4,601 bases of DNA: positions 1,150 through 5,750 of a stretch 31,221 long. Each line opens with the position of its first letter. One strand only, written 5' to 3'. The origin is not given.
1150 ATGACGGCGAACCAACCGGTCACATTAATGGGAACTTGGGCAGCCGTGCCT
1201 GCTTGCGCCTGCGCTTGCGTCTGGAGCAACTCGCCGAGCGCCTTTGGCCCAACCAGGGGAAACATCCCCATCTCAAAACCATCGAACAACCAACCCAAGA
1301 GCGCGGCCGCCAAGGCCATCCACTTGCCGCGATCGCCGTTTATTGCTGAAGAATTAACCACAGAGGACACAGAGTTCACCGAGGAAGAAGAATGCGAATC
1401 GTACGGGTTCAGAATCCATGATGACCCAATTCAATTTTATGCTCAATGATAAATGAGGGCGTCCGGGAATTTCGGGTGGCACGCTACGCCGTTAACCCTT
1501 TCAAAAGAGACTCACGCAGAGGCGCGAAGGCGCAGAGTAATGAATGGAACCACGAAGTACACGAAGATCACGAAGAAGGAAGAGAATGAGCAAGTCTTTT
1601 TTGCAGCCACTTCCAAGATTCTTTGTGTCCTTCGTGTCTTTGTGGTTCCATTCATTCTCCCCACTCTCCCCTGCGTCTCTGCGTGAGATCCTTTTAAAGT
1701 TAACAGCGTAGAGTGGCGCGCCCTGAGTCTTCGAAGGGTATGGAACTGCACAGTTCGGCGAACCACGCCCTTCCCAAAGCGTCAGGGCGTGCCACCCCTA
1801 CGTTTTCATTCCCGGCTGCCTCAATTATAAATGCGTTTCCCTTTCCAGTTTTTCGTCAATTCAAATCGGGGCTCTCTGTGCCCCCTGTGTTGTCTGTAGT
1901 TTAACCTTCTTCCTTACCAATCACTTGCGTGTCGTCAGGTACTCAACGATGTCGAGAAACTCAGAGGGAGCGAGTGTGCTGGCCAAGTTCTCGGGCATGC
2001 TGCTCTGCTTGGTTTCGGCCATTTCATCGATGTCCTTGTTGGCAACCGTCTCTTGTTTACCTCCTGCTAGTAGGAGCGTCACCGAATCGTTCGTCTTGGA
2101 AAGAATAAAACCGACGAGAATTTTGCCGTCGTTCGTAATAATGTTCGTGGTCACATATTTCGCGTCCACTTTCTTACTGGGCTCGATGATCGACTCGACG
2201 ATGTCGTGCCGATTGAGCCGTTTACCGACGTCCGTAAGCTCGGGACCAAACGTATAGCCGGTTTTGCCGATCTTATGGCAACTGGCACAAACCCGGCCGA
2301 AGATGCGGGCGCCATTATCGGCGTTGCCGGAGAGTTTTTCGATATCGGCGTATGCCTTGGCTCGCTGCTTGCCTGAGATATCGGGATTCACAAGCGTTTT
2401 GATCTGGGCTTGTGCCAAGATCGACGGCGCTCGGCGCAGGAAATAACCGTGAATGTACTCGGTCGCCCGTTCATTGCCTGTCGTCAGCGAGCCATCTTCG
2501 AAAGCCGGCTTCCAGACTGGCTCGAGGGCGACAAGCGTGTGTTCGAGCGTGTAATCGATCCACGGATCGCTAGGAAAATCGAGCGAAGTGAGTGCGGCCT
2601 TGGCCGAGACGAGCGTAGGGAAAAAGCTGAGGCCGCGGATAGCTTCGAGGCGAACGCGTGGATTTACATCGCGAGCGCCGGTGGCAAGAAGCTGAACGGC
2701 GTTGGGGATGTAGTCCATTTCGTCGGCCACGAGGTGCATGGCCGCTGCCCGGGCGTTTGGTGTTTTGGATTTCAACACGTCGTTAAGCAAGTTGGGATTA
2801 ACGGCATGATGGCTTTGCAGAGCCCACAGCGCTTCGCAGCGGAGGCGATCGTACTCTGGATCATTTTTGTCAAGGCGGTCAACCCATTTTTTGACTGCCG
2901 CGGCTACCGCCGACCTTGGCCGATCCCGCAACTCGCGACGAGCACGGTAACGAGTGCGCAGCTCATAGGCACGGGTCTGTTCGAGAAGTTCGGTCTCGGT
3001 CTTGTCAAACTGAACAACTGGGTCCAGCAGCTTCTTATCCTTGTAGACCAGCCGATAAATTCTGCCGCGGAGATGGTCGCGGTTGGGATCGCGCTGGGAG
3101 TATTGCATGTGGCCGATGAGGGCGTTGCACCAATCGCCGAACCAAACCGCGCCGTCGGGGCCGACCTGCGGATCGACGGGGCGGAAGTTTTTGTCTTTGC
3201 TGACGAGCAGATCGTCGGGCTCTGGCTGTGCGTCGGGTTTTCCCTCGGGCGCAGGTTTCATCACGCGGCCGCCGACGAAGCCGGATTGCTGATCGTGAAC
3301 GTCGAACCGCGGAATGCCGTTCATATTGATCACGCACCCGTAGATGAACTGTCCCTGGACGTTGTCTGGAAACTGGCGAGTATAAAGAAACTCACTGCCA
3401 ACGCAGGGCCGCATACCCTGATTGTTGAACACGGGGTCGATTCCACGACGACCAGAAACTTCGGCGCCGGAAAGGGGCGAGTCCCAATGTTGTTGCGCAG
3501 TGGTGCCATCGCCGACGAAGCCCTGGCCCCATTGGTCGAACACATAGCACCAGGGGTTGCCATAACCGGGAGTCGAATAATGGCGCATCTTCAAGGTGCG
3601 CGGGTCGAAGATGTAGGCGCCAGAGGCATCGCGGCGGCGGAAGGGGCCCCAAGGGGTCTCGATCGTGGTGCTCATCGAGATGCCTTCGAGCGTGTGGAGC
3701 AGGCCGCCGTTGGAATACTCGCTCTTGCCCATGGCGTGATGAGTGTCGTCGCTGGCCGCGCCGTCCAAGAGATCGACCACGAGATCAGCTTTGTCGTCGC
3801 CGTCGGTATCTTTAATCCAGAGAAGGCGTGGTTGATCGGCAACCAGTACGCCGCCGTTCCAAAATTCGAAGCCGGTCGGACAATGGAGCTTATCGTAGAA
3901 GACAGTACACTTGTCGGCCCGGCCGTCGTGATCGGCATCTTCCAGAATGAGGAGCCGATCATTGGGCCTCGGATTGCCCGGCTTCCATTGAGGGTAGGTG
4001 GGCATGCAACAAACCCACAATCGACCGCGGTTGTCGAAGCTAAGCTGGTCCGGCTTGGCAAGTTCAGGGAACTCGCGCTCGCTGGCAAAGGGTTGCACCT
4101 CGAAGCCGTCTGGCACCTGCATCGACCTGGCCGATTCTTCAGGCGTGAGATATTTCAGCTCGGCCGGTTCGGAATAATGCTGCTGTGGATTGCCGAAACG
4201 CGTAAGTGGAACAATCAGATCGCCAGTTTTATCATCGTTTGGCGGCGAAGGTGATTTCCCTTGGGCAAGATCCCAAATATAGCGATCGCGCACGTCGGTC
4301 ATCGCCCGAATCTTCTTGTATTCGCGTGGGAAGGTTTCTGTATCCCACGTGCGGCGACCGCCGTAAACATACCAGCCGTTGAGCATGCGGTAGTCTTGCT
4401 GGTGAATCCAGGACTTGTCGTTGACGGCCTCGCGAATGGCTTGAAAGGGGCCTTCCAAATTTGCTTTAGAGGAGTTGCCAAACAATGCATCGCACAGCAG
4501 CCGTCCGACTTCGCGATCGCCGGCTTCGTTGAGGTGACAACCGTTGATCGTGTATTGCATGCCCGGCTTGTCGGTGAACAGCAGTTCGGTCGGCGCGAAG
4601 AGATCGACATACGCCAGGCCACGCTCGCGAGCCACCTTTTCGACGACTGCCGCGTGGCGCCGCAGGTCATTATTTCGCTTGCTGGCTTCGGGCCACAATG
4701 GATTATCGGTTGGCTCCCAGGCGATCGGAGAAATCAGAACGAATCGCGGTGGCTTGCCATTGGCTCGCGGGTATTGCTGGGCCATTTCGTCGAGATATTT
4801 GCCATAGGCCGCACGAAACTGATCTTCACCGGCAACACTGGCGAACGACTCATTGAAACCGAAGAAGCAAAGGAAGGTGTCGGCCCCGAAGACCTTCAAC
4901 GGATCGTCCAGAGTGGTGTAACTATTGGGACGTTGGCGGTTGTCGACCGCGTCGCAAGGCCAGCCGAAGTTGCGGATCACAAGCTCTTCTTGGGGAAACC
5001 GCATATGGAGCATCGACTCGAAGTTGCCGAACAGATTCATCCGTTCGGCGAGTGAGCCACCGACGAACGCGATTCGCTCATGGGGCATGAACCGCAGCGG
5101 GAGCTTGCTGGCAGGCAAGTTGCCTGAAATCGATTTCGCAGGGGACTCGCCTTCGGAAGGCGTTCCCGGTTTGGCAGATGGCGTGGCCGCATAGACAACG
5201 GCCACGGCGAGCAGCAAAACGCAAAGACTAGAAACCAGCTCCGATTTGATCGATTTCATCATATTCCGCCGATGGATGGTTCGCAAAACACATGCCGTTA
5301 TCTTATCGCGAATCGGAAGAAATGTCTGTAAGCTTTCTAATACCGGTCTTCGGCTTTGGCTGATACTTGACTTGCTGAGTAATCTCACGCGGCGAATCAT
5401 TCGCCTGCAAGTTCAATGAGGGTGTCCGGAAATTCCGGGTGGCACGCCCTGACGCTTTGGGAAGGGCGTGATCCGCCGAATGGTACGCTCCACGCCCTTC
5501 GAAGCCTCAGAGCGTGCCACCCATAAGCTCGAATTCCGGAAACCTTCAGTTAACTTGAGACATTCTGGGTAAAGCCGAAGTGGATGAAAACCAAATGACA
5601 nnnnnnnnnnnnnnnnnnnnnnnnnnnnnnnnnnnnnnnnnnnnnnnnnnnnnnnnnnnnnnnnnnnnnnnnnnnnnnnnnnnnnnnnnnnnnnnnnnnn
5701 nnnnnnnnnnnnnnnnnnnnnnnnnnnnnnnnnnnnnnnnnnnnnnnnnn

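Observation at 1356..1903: Six-level Russian-doll nest of different palindromic elements, with an internal empty-site control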

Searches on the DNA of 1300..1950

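Call 80: search_rna_families(source=window, start=1300, end=1950, threshold=evalue, max_evalue=1)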
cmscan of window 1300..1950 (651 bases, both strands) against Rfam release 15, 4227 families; matches with E-value up to 1: 4.
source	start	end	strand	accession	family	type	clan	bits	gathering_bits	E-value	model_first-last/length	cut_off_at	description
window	1535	1659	+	RF03828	MIR831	Gene; miRNA;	-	32.8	100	7.2e-05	1-181/181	no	MIR831 microRNA precursor family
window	1537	1658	+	RF03792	MIR6462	Gene; miRNA;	-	29.1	96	0.005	1-119/119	no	MIR6462 microRNA precursor family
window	1532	1664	-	RF03828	MIR831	Gene; miRNA;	-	21.6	100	0.055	1-181/181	no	MIR831 microRNA precursor family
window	1525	1671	-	RF00690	MIR408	Gene; miRNA;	-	19.4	64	0.046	1-126/126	no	MIR408 microRNA precursor family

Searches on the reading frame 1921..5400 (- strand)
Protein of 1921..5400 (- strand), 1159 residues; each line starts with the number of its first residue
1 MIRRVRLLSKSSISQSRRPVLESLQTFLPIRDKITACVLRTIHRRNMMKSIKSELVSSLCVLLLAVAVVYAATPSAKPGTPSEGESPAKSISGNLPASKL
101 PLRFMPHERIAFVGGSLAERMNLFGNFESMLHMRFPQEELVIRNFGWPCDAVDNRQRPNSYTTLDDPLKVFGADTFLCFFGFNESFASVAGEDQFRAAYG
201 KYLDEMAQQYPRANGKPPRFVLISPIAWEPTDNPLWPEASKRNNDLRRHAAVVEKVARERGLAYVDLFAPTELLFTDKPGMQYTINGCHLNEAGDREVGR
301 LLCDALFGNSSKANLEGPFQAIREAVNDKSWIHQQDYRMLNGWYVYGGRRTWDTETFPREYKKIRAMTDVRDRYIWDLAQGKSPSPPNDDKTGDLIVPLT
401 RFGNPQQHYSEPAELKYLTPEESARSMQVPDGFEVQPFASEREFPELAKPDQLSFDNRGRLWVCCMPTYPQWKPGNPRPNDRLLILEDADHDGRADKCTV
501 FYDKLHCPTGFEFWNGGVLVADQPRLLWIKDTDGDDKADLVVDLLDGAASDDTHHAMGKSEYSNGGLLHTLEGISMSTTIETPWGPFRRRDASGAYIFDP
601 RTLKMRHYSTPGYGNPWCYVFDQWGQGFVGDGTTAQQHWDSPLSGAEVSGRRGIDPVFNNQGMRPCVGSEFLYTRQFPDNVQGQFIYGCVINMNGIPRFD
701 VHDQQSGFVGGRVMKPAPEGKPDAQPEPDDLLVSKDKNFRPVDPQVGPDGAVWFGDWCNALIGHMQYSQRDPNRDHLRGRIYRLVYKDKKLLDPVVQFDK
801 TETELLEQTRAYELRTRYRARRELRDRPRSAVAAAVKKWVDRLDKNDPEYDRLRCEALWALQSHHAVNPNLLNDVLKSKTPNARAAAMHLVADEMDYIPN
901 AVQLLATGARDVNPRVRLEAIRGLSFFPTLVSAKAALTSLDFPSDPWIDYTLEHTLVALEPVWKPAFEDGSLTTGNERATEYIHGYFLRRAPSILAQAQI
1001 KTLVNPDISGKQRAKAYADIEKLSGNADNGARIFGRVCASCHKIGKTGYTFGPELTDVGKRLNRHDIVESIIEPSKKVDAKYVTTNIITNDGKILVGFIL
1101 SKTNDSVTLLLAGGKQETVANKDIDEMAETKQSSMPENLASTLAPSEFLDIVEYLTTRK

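Call 15: find_encoding_contigs(protein=window:1921-5400:-, flank=10000, max_places=10)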
Protein window:1921-5400:- (1159 aa): no gene with exactly this product is on record in the collection.

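Call 16: find_homologous_proteins(query=window:1921-5400:-, max_evalue=1e-50)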
Query window:1921-5400:- (1159 aa): 1762 proteins with E <= 1e-50 among 8000 candidates; the best 120 are listed.
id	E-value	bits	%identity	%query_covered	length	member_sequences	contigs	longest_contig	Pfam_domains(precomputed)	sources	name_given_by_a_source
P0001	0.0e+0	2641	100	96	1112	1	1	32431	PF23500.2,PF13472.13,PF13646.13,PF00034.27,PF00657.29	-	-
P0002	0.0e+0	2280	85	96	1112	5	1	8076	PF23500.2,PF13442.12,PF13472.13,PF13646.13,PF00034.27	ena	-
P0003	0.0e+0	2217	83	96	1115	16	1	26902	PF23500.2,PF13442.12,PF13472.13,PF00657.29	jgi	jgi:putative heme-binding domain-containing protein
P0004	0.0e+0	2030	78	92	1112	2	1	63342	PF23500.2,PF13472.13,PF13646.13,PF00657.29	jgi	jgi:putative heme-binding domain-containing protein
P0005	0.0e+0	2002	76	95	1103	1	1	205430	PF23500.2,PF13442.12,PF13472.13,PF00657.29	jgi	jgi:putative heme-binding domain-containing protein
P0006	0.0e+0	1988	74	96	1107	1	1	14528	PF23500.2,PF13472.13,PF00657.29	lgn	-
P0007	0.0e+0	1969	75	94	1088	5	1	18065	PF23500.2,PF13472.13,PF13646.13,PF00034.27,PF00657.29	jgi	jgi:putative membrane-bound dehydrogenase-like protein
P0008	0.0e+0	1968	75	94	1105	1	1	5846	PF23500.2,PF13472.13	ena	-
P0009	0.0e+0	1928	74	93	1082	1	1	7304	PF23500.2,PF13472.13,PF13646.13,PF00657.29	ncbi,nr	ncbi:MAG TPA: PVC-type heme-binding CxxCH protein [Lacipirellulaceae bacterium]|nr:PVC-type heme-bin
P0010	0.0e+0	1902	72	94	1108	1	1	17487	PF23500.2,PF13472.13,PF13646.13,PF00034.27,PF00657.29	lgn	-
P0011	0.0e+0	1883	78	87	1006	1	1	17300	PF23500.2,PF13472.13,PF00034.27,PF00657.29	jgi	jgi:putative heme-binding domain-containing protein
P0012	0.0e+0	1879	70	95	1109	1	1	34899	PF23500.2,PF13472.13,PF13646.13,PF00034.27,PF00657.29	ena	-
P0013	0.0e+0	1877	71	94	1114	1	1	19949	PF23500.2,PF13472.13,PF13646.13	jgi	jgi:putative heme-binding domain-containing protein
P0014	0.0e+0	1871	72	92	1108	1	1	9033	PF23500.2,PF13472.13,PF13646.13,PF00657.29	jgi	jgi:putative heme-binding domain-containing protein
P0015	0.0e+0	1865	69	95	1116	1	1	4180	PF23500.2,PF13472.13,PF13646.13,PF00034.27,PF00657.29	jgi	jgi:putative heme-binding domain-containing protein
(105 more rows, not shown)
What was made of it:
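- The window comes from a metagenomic contig of about 32 kb (call 16).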

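Call 17: find_encoding_contigs(protein=P0001, flank=10000, max_places=5)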
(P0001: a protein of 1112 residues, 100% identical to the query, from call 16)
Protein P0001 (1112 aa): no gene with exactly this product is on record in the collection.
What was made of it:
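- Tried and rejected: Exact-protein look-ups found nothing (calls 15, 17).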

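Call 18: find_encoding_contigs(protein=P0002, flank=10000, max_places=5)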
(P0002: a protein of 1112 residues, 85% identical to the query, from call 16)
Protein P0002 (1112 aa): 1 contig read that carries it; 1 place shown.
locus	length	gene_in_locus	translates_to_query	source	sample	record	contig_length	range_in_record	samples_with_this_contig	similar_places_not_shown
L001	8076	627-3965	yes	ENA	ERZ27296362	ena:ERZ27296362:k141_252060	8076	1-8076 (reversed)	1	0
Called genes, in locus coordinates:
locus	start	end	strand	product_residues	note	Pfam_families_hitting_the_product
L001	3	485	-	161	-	?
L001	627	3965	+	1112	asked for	PF13472:Lipase_GDSL_2, PF13442:Cytochrome_CBB3 (faint), PF23500:DUF7133, PF13646:HEAT_2 (weak), PF00034:Cytochrom_C (faint)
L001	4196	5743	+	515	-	PF00083:Sugar_tr, PF07690:MFS_1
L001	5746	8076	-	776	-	?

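Call 19: find_encoding_contigs(protein=P0003, flank=10000, max_places=5)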
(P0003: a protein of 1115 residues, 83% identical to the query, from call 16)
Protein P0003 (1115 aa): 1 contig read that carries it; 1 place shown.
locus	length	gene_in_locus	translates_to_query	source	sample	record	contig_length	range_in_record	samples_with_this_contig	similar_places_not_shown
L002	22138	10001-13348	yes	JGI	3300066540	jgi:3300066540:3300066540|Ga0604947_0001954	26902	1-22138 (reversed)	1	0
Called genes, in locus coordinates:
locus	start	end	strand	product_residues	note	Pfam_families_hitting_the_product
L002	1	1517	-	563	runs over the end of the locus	PF07969:Amidohydro_3, PF01979:Amidohydro_1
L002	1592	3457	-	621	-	-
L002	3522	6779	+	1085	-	PF07635:PSCyt1, PF07583:PSCyt2, PF13385:Laminin_G_3, PF07587:PSD1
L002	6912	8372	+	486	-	PF07394:DUF1501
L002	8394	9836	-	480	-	PF13378:MR_MLE_C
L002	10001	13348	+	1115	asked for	PF00657:Lipase_GDSL (weak), PF13472:Lipase_GDSL_2, PF23500:DUF7133, PF13442:Cytochrome_CBB3 (faint)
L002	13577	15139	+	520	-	PF00083:Sugar_tr, PF07690:MFS_1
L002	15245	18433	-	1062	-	PF23500:DUF7133, PF13513:HEAT_EZ (faint), PF13646:HEAT_2, PF00034:Cytochrom_C (faint)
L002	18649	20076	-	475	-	PF13598:DUF4139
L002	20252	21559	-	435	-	-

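Call 47: find_related_loci(query=P0001, collection=metagenome_contigs, flank=10000)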
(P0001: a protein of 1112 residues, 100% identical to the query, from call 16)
Query P0001 (1112 aa) in metagenome_contigs; peptide patterns used: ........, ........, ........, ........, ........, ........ (x = any residue, [..] = any of these).
43 stretches matched a pattern; 25 encode a relative of the query (tblastn E <= 1e-3); 25 distinct loci.
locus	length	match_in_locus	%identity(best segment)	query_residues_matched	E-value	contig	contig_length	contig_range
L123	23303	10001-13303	68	13-1112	0e+0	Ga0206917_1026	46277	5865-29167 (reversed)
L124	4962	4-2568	71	259-1112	0e+0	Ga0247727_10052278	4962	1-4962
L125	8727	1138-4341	57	48-1112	0e+0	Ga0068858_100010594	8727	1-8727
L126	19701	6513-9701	55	48-1108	0e+0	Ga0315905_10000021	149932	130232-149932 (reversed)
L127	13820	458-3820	54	1-1112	0e+0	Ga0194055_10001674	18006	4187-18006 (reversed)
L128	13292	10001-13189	55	51-1112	0e+0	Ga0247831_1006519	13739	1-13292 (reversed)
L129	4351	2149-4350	73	9-750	0e+0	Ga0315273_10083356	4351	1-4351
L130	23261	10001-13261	54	18-1108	0e+0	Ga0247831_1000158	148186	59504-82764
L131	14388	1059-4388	52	8-1112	0e+0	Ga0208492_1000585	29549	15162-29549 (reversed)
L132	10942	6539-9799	53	29-1112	0e+0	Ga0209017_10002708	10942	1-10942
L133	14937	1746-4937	54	50-1112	0e+0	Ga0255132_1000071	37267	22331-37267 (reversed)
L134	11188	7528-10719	54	50-1112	0e+0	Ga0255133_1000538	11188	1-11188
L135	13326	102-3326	53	48-1112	0e+0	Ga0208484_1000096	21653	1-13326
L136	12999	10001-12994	55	1-996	0e+0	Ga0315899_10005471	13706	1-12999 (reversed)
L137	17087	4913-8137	52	48-1112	0e+0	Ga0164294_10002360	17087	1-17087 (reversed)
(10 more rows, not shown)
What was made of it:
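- Tried and rejected: It gave nothing closer than 73% (call 47).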

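Call 48: find_encoding_contigs(protein=P0004, flank=10000, max_places=3)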
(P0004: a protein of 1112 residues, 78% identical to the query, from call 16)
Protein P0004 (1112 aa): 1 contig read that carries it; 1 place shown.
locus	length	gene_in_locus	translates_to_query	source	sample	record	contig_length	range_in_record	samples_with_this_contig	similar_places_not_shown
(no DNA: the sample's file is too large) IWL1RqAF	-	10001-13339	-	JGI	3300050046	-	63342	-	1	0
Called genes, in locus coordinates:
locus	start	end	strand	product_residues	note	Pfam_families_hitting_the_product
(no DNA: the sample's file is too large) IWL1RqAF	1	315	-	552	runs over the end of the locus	PF07969:Amidohydro_3, PF01979:Amidohydro_1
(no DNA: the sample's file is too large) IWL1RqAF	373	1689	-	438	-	-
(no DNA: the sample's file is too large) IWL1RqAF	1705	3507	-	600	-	-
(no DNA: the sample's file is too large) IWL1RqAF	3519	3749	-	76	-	-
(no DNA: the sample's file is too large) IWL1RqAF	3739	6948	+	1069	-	PF00034:Cytochrom_C (faint), PF07635:PSCyt1, PF07583:PSCyt2, PF13385:Laminin_G_3, PF07587:PSD1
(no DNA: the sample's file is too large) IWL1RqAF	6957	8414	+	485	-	PF07394:DUF1501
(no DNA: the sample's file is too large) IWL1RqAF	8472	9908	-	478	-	PF13378:MR_MLE_C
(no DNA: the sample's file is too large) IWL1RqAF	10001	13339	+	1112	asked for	PF00657:Lipase_GDSL (weak), PF13472:Lipase_GDSL_2, PF23500:DUF7133, PF13646:HEAT_2 (weak)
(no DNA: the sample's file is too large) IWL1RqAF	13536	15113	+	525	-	PF00083:Sugar_tr, PF07690:MFS_1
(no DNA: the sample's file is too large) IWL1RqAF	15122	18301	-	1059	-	PF23500:DUF7133, PF13646:HEAT_2, PF00034:Cytochrom_C (faint)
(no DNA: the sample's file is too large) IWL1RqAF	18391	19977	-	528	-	PF13598:DUF4139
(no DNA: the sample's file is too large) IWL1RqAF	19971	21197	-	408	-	-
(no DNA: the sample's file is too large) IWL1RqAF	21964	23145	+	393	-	PF07963:N_methyl, PF07596:SBP_bac_10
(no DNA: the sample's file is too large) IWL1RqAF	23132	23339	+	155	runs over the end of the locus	PF13620:CarboxypepD_reg (faint)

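Call 49: find_encoding_contigs(protein=P0005, flank=10000, max_places=3)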
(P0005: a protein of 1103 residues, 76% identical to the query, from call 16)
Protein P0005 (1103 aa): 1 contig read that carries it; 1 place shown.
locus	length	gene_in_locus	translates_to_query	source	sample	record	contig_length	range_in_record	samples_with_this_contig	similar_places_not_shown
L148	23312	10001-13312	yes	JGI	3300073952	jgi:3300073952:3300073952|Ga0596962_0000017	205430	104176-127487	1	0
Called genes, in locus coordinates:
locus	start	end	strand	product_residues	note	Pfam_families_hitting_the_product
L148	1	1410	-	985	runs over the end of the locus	PF07969:Amidohydro_3, PF01979:Amidohydro_1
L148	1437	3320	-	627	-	-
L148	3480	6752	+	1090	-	PF07635:PSCyt1, PF07583:PSCyt2, PF13385:Laminin_G_3, PF07953:Toxin_R_bind_N (weak), PF07587:PSD1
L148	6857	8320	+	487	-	PF07394:DUF1501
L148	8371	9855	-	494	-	PF13378:MR_MLE_C (weak)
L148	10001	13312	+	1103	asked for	PF00657:Lipase_GDSL (weak), PF13472:Lipase_GDSL_2, PF23500:DUF7133, PF13442:Cytochrome_CBB3 (faint)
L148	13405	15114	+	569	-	PF00083:Sugar_tr, PF07690:MFS_1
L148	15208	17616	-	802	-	-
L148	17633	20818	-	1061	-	PF23500:DUF7133, PF13646:HEAT_2 (weak), PF00034:Cytochrom_C (faint)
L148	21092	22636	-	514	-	PF13598:DUF4139 (weak)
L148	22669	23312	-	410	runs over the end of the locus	-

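Call 50: find_encoding_contigs(protein=P0011, flank=10000, max_places=3)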
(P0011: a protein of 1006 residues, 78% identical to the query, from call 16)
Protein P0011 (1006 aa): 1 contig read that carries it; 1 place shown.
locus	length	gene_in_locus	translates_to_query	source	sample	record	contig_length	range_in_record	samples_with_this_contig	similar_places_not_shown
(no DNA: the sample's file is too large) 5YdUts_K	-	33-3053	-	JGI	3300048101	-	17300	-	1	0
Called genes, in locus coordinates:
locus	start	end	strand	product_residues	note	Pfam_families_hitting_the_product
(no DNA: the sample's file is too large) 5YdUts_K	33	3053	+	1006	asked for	PF00657:Lipase_GDSL (faint), PF13472:Lipase_GDSL_2, PF23500:DUF7133, PF00034:Cytochrom_C (faint)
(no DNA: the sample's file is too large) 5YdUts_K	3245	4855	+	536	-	PF00083:Sugar_tr, PF07690:MFS_1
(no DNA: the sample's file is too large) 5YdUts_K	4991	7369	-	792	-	-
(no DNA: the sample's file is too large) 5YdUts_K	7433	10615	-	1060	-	PF23500:DUF7133, PF13646:HEAT_2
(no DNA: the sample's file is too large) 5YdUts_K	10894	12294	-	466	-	PF13598:DUF4139 (weak)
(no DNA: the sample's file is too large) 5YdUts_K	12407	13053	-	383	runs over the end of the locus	-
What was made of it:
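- Five relatives with the same gene order have spacers of 92-230 bp against 598 bp here (calls 18, 19, 48-50).
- Tried and rejected: P0004 and P0011 gave gene tables but no DNA (calls 48, 50).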

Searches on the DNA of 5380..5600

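Call 81: search_rna_families(source=window, start=5380, end=5600, threshold=evalue, max_evalue=1)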
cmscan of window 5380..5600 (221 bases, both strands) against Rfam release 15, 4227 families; matches with E-value up to 1: 7.
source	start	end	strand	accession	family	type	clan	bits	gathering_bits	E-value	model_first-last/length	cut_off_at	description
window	5434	5523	-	RF03758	mir-2756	Gene; miRNA;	-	32.1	61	1.3e-05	1-78/78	no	mir-2756 microRNA precursor family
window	5436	5525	+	RF03758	mir-2756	Gene; miRNA;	-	30.4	61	4.2e-05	1-78/78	no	mir-2756 microRNA precursor family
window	5432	5529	-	RF02010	mir-3180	Gene; miRNA;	-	26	99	0.023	1-92/92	no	mir-3180 microRNA precursor family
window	5430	5527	+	RF02010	mir-3180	Gene; miRNA;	-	24.9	99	0.041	1-92/92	no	mir-3180 microRNA precursor family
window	5431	5529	-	RF03392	mir-3943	Gene; miRNA;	-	20.6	69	0.79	1-84/84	no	mir-3943 microRNA precursor family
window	5436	5523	+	RF03372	mir-5918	Gene; miRNA;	-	19.2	69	0.28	1-85/85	no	mir-5918 microRNA precursor family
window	5440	5519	+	RF03230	mir-967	Gene; miRNA;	-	17.6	70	0.64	1-90/90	no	mir-967 microRNA precursor family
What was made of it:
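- Tried and rejected: Permissive scans of both loci gave only sub-threshold hits to eukaryotic miRNA precursor models, which are generic hairpin matches (calls 80, 81).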
